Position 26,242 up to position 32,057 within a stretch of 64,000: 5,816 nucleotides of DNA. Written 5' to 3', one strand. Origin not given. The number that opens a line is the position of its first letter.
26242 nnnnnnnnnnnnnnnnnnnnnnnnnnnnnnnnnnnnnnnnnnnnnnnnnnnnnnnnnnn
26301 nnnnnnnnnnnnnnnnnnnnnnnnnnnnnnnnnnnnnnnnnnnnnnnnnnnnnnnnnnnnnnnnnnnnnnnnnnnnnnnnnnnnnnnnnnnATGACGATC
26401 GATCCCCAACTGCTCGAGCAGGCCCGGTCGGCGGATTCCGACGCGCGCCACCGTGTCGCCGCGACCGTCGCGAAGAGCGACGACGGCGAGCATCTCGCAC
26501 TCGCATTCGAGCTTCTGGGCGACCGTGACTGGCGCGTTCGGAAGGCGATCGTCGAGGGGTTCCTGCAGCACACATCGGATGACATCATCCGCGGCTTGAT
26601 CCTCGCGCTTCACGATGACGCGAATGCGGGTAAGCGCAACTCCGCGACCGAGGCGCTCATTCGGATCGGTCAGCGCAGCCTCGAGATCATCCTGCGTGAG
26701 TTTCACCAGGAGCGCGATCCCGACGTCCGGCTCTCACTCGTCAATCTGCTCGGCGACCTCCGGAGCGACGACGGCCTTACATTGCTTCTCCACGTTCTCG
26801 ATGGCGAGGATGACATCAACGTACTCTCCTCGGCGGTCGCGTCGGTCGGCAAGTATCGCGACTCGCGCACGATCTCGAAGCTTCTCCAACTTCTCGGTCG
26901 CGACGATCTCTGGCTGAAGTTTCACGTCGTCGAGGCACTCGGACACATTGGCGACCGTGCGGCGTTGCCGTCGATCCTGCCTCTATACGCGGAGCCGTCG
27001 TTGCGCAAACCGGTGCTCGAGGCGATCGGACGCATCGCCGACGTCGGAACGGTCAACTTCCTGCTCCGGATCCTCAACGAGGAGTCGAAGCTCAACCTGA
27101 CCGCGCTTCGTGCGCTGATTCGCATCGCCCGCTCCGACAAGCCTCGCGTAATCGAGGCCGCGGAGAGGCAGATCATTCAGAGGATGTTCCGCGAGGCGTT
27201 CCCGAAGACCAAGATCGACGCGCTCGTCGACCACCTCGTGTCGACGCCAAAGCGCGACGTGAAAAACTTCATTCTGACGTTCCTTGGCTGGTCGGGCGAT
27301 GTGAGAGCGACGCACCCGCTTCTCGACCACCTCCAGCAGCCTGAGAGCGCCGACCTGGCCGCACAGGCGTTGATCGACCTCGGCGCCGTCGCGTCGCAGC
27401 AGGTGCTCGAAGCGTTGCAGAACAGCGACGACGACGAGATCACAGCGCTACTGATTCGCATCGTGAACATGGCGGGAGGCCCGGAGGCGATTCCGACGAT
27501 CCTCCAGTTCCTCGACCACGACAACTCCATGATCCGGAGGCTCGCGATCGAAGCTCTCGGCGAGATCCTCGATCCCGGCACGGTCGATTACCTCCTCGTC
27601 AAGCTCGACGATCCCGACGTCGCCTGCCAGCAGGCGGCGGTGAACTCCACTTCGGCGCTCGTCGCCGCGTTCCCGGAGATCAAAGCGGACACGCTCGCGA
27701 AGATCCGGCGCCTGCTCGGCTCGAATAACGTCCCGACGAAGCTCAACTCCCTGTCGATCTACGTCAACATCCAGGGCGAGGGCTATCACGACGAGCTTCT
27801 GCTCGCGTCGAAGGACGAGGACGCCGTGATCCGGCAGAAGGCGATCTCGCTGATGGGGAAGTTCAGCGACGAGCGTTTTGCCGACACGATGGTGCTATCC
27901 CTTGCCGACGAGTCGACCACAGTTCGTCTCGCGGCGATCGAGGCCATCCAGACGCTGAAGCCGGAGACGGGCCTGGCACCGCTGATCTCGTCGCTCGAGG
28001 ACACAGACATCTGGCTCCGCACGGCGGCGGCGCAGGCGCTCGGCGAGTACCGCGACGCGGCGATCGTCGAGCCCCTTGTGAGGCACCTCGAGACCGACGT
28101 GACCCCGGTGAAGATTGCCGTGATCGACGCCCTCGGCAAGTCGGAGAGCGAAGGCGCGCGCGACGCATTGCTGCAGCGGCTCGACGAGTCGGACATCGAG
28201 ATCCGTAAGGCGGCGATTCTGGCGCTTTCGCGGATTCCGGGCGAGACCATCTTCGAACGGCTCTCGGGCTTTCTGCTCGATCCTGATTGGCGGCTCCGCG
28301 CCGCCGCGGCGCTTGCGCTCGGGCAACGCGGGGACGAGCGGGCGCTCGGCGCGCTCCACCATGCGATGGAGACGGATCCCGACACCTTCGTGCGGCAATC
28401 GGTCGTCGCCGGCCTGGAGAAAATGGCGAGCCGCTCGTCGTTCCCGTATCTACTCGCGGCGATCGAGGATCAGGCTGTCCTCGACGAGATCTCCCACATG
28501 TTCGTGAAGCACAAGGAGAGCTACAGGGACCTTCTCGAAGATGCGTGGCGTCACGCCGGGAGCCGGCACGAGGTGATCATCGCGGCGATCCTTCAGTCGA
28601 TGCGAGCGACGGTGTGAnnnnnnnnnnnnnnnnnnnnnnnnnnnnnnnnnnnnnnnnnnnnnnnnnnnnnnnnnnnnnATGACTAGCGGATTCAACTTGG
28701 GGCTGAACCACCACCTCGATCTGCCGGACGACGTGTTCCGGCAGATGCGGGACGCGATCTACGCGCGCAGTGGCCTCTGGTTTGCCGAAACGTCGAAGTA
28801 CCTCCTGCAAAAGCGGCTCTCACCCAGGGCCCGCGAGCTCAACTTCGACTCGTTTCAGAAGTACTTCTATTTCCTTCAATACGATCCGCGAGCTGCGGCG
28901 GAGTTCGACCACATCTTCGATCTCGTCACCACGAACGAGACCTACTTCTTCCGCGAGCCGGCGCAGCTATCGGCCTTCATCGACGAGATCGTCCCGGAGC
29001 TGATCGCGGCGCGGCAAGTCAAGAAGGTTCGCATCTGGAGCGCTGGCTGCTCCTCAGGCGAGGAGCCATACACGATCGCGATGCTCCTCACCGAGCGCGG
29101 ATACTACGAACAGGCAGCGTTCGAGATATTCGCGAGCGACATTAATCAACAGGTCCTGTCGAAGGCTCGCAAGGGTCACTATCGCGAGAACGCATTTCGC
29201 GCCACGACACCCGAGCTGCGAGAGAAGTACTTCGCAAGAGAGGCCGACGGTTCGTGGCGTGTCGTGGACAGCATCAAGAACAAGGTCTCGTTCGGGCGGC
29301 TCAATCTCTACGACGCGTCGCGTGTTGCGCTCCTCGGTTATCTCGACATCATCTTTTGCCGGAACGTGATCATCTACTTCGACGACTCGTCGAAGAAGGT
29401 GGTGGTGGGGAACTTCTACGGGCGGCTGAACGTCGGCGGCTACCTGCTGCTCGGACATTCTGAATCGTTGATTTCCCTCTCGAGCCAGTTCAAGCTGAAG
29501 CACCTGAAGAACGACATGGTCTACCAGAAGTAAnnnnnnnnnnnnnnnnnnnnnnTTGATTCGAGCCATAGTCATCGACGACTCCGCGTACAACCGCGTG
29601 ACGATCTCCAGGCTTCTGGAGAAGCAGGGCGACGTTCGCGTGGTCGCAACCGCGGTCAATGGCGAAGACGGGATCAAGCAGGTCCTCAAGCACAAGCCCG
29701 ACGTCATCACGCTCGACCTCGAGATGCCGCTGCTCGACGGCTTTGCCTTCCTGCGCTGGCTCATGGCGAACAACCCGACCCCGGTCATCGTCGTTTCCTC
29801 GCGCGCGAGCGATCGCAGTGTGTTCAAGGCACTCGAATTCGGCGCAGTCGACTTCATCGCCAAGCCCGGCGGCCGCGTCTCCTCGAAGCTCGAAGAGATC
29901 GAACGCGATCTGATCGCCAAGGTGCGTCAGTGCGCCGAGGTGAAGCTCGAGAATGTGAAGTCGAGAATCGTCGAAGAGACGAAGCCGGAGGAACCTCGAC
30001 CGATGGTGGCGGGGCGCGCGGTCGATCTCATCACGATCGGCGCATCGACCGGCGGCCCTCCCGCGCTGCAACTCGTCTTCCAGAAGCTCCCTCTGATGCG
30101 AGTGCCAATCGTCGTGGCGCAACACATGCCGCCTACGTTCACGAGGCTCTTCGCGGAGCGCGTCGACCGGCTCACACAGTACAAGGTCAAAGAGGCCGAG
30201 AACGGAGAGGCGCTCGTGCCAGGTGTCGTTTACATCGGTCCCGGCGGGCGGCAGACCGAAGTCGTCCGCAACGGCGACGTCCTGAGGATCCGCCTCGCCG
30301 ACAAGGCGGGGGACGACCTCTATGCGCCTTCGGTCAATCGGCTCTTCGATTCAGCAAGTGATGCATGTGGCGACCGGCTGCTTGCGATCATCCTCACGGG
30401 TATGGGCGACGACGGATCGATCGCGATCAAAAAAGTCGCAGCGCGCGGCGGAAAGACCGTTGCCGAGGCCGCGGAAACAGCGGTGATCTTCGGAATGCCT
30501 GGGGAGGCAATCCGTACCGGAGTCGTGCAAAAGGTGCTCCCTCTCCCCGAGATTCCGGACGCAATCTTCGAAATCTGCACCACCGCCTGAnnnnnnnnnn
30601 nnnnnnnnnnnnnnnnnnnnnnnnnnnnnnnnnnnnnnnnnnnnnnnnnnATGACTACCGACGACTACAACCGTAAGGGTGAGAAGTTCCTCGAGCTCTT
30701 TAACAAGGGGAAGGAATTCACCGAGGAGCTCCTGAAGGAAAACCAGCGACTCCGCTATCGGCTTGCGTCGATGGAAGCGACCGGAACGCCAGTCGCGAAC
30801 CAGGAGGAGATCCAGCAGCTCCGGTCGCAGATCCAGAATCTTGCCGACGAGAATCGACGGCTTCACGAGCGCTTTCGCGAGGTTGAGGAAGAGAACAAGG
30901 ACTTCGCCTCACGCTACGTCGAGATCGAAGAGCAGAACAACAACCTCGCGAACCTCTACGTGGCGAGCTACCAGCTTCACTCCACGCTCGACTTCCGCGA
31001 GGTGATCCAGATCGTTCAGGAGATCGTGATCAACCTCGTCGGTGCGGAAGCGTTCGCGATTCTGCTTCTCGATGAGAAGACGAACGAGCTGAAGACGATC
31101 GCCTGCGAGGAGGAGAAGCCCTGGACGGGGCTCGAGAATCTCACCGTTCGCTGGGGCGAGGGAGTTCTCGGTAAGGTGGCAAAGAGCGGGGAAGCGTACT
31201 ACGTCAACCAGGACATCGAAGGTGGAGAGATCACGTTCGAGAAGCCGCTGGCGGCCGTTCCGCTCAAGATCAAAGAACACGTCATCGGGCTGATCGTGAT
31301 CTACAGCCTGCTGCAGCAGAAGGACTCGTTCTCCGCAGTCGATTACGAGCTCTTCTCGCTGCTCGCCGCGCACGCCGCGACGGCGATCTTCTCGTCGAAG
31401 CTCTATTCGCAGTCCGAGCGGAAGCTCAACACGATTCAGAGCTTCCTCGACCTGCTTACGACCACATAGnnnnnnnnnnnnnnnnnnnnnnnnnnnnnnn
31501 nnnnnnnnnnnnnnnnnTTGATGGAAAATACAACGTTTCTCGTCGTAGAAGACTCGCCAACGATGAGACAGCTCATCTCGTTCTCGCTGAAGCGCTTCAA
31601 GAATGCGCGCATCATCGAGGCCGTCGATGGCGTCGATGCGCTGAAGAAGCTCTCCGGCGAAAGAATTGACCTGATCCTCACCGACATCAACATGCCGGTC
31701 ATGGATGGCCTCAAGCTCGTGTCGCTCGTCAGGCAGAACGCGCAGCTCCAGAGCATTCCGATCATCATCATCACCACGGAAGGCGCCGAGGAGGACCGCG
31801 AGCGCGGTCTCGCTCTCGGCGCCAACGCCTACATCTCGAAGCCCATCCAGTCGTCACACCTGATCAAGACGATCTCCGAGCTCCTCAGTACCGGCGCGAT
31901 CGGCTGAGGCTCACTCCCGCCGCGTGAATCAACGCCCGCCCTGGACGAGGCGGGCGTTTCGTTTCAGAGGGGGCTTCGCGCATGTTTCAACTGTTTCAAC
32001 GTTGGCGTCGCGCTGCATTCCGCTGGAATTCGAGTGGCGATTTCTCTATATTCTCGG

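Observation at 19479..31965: MCP-less 11-gene chemosensory-like operon with AAA+, HEAT, GAF and pseudo-receiver partners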

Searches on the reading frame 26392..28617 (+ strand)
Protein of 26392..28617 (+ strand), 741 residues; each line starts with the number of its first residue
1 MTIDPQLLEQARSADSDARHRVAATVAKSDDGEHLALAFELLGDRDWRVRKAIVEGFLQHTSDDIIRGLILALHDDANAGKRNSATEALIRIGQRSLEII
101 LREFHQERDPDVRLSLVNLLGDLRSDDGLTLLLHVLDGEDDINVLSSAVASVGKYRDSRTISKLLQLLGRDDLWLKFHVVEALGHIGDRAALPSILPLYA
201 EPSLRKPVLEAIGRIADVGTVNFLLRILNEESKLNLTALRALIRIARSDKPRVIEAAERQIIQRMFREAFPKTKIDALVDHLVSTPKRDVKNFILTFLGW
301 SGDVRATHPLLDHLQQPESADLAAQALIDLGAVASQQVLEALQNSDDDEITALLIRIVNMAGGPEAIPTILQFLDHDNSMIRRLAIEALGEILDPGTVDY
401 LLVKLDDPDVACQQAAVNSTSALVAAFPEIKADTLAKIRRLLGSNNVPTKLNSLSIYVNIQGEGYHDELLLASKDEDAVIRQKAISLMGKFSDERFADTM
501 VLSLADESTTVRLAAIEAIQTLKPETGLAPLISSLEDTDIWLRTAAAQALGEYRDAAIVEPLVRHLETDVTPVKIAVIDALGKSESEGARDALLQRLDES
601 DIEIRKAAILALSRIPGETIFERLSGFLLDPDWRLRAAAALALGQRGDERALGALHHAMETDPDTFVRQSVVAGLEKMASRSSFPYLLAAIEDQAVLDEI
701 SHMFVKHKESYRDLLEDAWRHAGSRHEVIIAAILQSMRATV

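Call 3: search_protein_families(library=pfam, proteins=[window:26392-28617:+], max_evalue=0.01)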
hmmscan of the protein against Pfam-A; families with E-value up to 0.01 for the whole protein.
window:26392-28617:+ (741 aa): 13 families
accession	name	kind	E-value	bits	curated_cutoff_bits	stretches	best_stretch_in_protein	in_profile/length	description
PF13646.12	HEAT_2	-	9.2e-80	263.5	27.7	11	591-675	2-87/88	HEAT repeats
PF02985.28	HEAT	-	1e-28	97.1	23.5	0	367-393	2-28/31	HEAT repeat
PF03130.22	HEAT_PBS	-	3.2e-22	76.9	20.9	0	635-660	1-26/27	PBS lyase HEAT-like repeat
PF13513.12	HEAT_EZ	-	1.3e-10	42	27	1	364-392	27-55/55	HEAT-like repeat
PF21505.3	RPN2_N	-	3.9e-07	30.2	27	1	256-378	177-296/296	26S proteasome subunit RPN2, N-terminal domain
PF11838.14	ERAP1_C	-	5.2e-06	26.5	38.2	0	539-718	126-312/318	ERAP1-like C-terminal domain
PF00514.29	Arm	-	6.4e-06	26.5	20.6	0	366-393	13-40/41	Armadillo/beta-catenin-like repeat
PF01602.26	Adaptin_N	-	0.00015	21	37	0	367-464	81-179/524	Adaptin N terminal region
PF24714.1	TOR1L1_N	-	0.00045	20.1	43.3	0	504-644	91-236/281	TORTIFOLIA1 N-terminal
PF01347.28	Vitellogenin_N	-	0.00069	18.7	24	0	333-397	462-530/590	Lipoprotein amino terminal region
PF21581.3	SCD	-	0.0012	19.6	27.5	0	490-524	17-59/75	Stromalin conservative domain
PF06475.18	Glycolipid_bind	-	0.0041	17.2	25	1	4-56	8-60/180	Putative glycolipid-binding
PF25786.1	HEAT_GCN1_C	-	0.0097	16.4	27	0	492-521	64-93/151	GCN1-like, C-terminal HEAT repeats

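Call 10: find_encoding_contigs(protein=window:26392-28617:+, flank=10000, max_places=6)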
Protein window:26392-28617:+ (741 aa): 3 contigs read that carry it; 3 places shown.
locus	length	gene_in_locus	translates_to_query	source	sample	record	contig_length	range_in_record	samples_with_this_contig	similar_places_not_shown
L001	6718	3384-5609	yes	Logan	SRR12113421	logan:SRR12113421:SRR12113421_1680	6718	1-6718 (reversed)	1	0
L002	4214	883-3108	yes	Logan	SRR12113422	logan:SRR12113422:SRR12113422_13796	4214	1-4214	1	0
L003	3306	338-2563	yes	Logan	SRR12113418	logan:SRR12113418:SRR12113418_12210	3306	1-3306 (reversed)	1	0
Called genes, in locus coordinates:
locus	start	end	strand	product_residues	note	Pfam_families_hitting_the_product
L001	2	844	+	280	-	?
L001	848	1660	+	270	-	PF13401:AAA_22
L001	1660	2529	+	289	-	PF01584:CheW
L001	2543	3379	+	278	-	PF13717:Zn_ribbon_4 (weak), PF00072:Response_reg (weak)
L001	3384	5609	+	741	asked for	PF02985:HEAT (faint), PF11838:ERAP1_C (faint), PF13646:HEAT_2 (weak), PF27207:Y4lR_2nd (faint), PF13646:HEAT_2 (weak), PF13646:HEAT_2 (weak), PF13646:HEAT_2, PF13646:HEAT_2, +4 more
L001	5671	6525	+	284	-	PF03705:CheR_N, PF01739:CheR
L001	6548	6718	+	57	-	?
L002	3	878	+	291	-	?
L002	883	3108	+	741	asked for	PF02985:HEAT (faint), PF11838:ERAP1_C (faint), PF13646:HEAT_2 (weak), PF27207:Y4lR_2nd (faint), PF13646:HEAT_2 (weak), PF13646:HEAT_2 (weak), PF13646:HEAT_2, PF13646:HEAT_2, +4 more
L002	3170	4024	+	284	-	PF03705:CheR_N, PF01739:CheR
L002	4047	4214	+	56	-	?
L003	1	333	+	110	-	?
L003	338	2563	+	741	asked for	PF02985:HEAT (faint), PF11838:ERAP1_C (faint), PF13646:HEAT_2 (weak), PF27207:Y4lR_2nd (faint), PF13646:HEAT_2 (weak), PF13646:HEAT_2 (weak), PF13646:HEAT_2, PF13646:HEAT_2, +4 more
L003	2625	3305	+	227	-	?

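Call 25: search_protein_families(library=ncbifam, proteins=[window:26392-28617:+], max_evalue=0.001)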
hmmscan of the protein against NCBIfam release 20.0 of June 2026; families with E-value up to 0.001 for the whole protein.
window:26392-28617:+ (741 aa): 9 families
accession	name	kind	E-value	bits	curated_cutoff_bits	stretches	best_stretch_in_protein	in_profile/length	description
NF045915.1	PhycobilmeDegNblB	equivalog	4.8e-32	111.2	300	3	436-622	4-195/214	phycobilisome degradation protein NblB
NF058502.1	phyc_lyase_CpcE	equivalog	3.7e-22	79.1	330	2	476-571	14-118/260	C-phycocyanin alpha-cysteine-84 phycocyanobilin lyase subunit CpcE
NF010374.0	PRK13800.1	equivalog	4.1e-21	75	1196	1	325-619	582-870/898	fumarate reductase/succinate dehydrogenase flavoprotein subunit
TIGR02270.1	TIGR02270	subfamily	1.8e-17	63.5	206.8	2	63-197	84-216/410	TIGR02270 family protein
NF058505.1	phyc_lyase_CpeY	equivalog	4.3e-16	58.5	600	1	508-619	65-177/419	C-phycoerythrin alpha-cysteine-82 phycoerythrobilin lyase CpeY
NF058515.1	phyc_lyase_CpcF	equivalog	4.4e-13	49.3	220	1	316-392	43-119/200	C-phycocyanin alpha-cysteine-84 phycocyanobilin lyase subunit CpcF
NF045662.1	DVU0298_fam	equivalog_domain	5.2e-09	36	75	0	150-191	16-57/213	DVU0298 family protein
NF007244.0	PRK09687.1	equivalog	1.1e-08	34.7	275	0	471-578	99-215/285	putative lyase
NF006501.0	PRK08937.3-1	equivalog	0.00032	20.8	310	0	296-411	53-177/191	adenylosuccinate lyase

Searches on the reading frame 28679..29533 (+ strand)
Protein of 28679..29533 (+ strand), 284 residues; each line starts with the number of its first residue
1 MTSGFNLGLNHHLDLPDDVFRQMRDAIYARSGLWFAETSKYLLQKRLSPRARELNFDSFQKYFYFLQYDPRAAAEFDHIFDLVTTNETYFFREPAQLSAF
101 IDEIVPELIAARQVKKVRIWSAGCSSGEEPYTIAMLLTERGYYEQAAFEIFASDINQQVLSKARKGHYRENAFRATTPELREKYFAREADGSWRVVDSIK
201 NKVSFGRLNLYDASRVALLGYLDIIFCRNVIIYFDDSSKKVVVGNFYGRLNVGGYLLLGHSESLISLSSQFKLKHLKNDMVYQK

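Call 3: search_protein_families(library=pfam, proteins=[window:28679-29533:+], max_evalue=0.01)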
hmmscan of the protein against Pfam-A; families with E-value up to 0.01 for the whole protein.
window:28679-29533:+ (284 aa): 3 families
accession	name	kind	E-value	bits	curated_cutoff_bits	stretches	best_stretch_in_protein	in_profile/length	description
PF01739.24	CheR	-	2.2e-59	200.6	27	1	86-274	1-189/195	CheR methyltransferase, SAM binding domain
PF03705.20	CheR_N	-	2.5e-12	46.7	27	1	20-70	3-53/53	CheR methyltransferase, all-alpha domain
PF08242.18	Methyltransf_12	-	0.0024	19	30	0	146-256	19-98/98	Methyltransferase domain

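Call 25: search_protein_families(library=ncbifam, proteins=[window:28679-29533:+], max_evalue=0.001)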
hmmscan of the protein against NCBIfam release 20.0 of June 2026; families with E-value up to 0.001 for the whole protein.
window:28679-29533:+ (284 aa): 1 family
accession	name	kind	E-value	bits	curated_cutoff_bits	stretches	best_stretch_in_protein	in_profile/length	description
NF007902.0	PRK10611.1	equivalog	1.5e-53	181.9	435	1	11-274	18-276/287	protein-glutamate O-methyltransferase CheR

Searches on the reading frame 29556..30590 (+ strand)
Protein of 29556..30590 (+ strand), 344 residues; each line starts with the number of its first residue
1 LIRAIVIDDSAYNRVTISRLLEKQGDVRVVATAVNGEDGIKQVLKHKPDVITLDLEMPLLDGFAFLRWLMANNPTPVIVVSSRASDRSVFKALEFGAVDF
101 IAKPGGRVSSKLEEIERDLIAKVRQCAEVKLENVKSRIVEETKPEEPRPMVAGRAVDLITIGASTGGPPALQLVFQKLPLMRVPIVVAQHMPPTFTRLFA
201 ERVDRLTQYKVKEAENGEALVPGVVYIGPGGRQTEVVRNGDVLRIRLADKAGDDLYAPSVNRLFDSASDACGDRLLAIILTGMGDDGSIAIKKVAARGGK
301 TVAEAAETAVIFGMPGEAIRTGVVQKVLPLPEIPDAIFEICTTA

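Call 3: search_protein_families(library=pfam, proteins=[window:29556-30590:+], max_evalue=0.01)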
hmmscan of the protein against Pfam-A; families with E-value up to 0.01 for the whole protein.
window:29556-30590:+ (344 aa): 2 families
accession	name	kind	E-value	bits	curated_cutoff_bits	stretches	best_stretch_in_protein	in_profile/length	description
PF01339.22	CheB_methylest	-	7.2e-57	192.3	24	1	159-337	1-174/174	CheB methylesterase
PF00072.30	Response_reg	-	1.2e-22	80.6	30.2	1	5-105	2-101/111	Response regulator receiver domain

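Call 25: search_protein_families(library=ncbifam, proteins=[window:29556-30590:+], max_evalue=0.001)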
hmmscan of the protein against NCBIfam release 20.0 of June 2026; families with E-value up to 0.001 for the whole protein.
window:29556-30590:+ (344 aa): 81 families (the best 25 are shown)
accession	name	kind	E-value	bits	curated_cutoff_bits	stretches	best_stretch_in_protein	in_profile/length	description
NF001965.0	PRK00742.1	subfamily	1.3e-106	356.9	293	1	2-342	4-354/357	chemotaxis-specific protein-glutamate methyltransferase CheB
NF009206.0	PRK12555.1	subfamily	3.9e-86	289.1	342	1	3-342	2-337/340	chemotaxis-specific protein-glutamate methyltransferase CheB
NF008677.0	PRK11697.1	equivalog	3.8e-18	65.7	246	1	1-124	1-124/238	two-component system response regulator BtsR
TIGR02875.1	spore_0_A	equivalog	2.2e-14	53.4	200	1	2-124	3-130/262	sporulation transcription factor Spo0A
NF007935.0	PRK10651.1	equivalog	2.5e-14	53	250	1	4-102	9-108/216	two-component system response regulator NarL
NF041733.1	resp_reg_CseB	equivalog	7.7e-14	51.6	350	1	5-105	4-102/228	two-component system response regulator CseB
NF045505.1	RR_RssB_Pseudo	equivalog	1.1e-13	51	700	1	4-139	8-137/394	two-component system response regulator RssB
NF007135.0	PRK09581.1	equivalog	2.9e-12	46.2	474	1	3-104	4-106/457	PleD family two-component system response regulator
NF045944.1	ResRegRpaBCyano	equivalog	3.7e-12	46.1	330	1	5-125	1-117/229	response regulator transcription factor RpaB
NF007969.0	PRK10693.1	equivalog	4.3e-12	45.7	329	1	5-104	11-109/337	two-component system response regulator RssB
NF040689.1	MtrAB_MtrA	equivalog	1.7e-11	43.9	300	1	6-106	3-101/219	MtrAB system response regulator MtrA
NF007820.0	PRK10529.1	equivalog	2.4e-11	43.5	325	1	5-107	5-105/225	two-component system response regulator KdpE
NF008567.0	PRK11517.1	equivalog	2.4e-11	43.4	353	1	5-119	4-115/223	response regulator transcription factor HprR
NF041367.1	CheY_Halo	equivalog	2.8e-11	43.8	200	1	5-108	2-104/114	chemotaxis protein CheY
NF040534.1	resp_reg_YycF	equivalog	3.7e-11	42.7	340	1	5-125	4-113/231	response regulator YycF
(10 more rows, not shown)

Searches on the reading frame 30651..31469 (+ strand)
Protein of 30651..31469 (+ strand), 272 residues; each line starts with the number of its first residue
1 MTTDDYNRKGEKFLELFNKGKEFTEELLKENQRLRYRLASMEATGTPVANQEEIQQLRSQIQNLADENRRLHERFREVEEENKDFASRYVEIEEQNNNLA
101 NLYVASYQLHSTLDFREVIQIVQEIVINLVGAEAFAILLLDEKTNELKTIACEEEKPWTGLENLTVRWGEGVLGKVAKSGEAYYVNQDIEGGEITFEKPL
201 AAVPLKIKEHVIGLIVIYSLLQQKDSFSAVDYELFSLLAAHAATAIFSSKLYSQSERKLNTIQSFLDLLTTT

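Call 3: search_protein_families(library=pfam, proteins=[window:30651-31469:+], max_evalue=0.01)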
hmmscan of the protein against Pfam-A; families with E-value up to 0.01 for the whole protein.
window:30651-31469:+ (272 aa): 9 families
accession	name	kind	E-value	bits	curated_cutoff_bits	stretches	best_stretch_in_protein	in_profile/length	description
PF13492.12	GAF_3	-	1e-15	58.7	27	1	116-246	3-127/129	GAF domain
PF13185.12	GAF_2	-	4.3e-13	50.1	28.6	1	113-246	2-135/136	GAF domain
PF01590.32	GAF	-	3.3e-09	37.8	22.4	1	115-246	2-133/133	GAF domain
PF25566.1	RIMB1_N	-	0.0018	18.6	28.5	1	24-98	21-87/129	RIMB1-like, N-terminal domain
PF04136.21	COG3_N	-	0.0036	17.7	27.9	1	50-103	9-62/147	Conserved oligomeric Golgi complex subunit 3, N-terminal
PF24319.2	DUF7491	-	0.0041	17.8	30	1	25-99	3-75/90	Coiled-coil region of unknown function (DUF7491)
PF19220.6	Rod_CreS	-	0.0064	16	100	1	21-98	89-164/359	Crescentin, rod domain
PF14362.11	DUF4407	-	0.0071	16.1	31.3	1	25-105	187-262/297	Domain of unknown function (DUF4407)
PF06005.17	ZapB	-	0.0095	16.8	31.5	1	50-100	2-52/71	Cell division protein ZapB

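Call 25: search_protein_families(library=ncbifam, proteins=[window:30651-31469:+], max_evalue=0.001)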
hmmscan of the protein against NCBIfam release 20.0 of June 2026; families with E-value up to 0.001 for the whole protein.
window:30651-31469:+ (272 aa): 2 families
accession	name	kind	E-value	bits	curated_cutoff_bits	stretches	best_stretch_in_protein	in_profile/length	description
NF041606.1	dguan_cyc_DgcA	equivalog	1e-05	24.7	370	1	198-257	121-180/340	diguanylate cyclase DgcA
NF047786.1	his_kin_MadS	equivalog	0.00017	20.8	500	0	185-261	115-189/434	MadS family sensor histidine kinase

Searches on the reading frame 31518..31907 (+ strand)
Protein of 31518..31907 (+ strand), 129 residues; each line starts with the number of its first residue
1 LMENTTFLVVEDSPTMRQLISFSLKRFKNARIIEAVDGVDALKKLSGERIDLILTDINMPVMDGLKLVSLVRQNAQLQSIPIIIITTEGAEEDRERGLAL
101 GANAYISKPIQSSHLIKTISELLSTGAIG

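Call 5: search_protein_families(library=pfam, proteins=[window:31518-31907:+], max_evalue=0.001)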
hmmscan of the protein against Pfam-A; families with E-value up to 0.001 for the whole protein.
window:31518-31907:+ (129 aa): 1 family
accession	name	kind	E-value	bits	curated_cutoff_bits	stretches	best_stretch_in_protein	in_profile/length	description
PF00072.30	Response_reg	-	5.2e-28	97.9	30.2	1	8-119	2-110/111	Response regulator receiver domain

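Call 25: search_protein_families(library=ncbifam, proteins=[window:31518-31907:+], max_evalue=0.001)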
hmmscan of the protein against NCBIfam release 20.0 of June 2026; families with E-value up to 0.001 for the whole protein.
window:31518-31907:+ (129 aa): 98 families (the best 25 are shown)
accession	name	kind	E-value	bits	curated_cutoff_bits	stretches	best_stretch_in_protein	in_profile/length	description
NF008099.0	PRK10841.1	equivalog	1.9e-23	82.2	920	1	4-120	824-937/949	two-component system sensor histidine kinase RcsC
NF007901.0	PRK10610.1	equivalog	2.5e-23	82.6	189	1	4-120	5-121/129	chemotaxis response regulator CheY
TIGR02154.1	PhoB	equivalog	1.4e-21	76.9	296.2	1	5-122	3-119/226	phosphate regulon transcriptional regulator PhoB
NF007135.0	PRK09581.1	equivalog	2.6e-21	76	474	1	5-122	3-119/457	PleD family two-component system response regulator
NF008318.0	PRK11107.1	equivalog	3.9e-19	68.2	890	1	4-121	667-783/920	two-component sensor histidine kinase BarA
NF007969.0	PRK10693.1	equivalog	8.4e-19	67.8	329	1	5-116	8-116/337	two-component system response regulator RssB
NF045944.1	ResRegRpaBCyano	equivalog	1.3e-18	67.3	330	1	8-123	1-112/229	response regulator transcription factor RpaB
NF053854.1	RespRegPhoBBctds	equivalog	1.8e-18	66.7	270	1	8-123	2-115/225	two-component system response regulator PhoB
NF007546.0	PRK10161.1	equivalog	2.4e-18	66.5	471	1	7-120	5-117/229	phosphate response regulator transcription factor PhoB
NF040534.1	resp_reg_YycF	equivalog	2.9e-18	66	340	1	7-119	3-111/231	response regulator YycF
NF033120.0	vanR_FM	exception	6.1e-18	65.3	460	1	2-118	1-113/231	vancomycin resistance response regulator transcription factor, VanR-F/VanR-M family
NF038297.2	hybrid_HK_HrmK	equivalog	7e-18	64.6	725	1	4-120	490-605/607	hybrid histidine kinase/response regulator HrmK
NF007420.1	PRK09959.1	equivalog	8.8e-18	63.3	1995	1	3-122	957-1073/1197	acid-sensing system histidine kinase EvgS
NF041733.1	resp_reg_CseB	equivalog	3.2e-17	62.7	350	1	6-123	2-115/228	two-component system response regulator CseB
NF041866.1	EpsW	equivalog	4.2e-17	62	200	1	3-124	4-126/131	exopolysaccharide biosynthesis response regulator EpsW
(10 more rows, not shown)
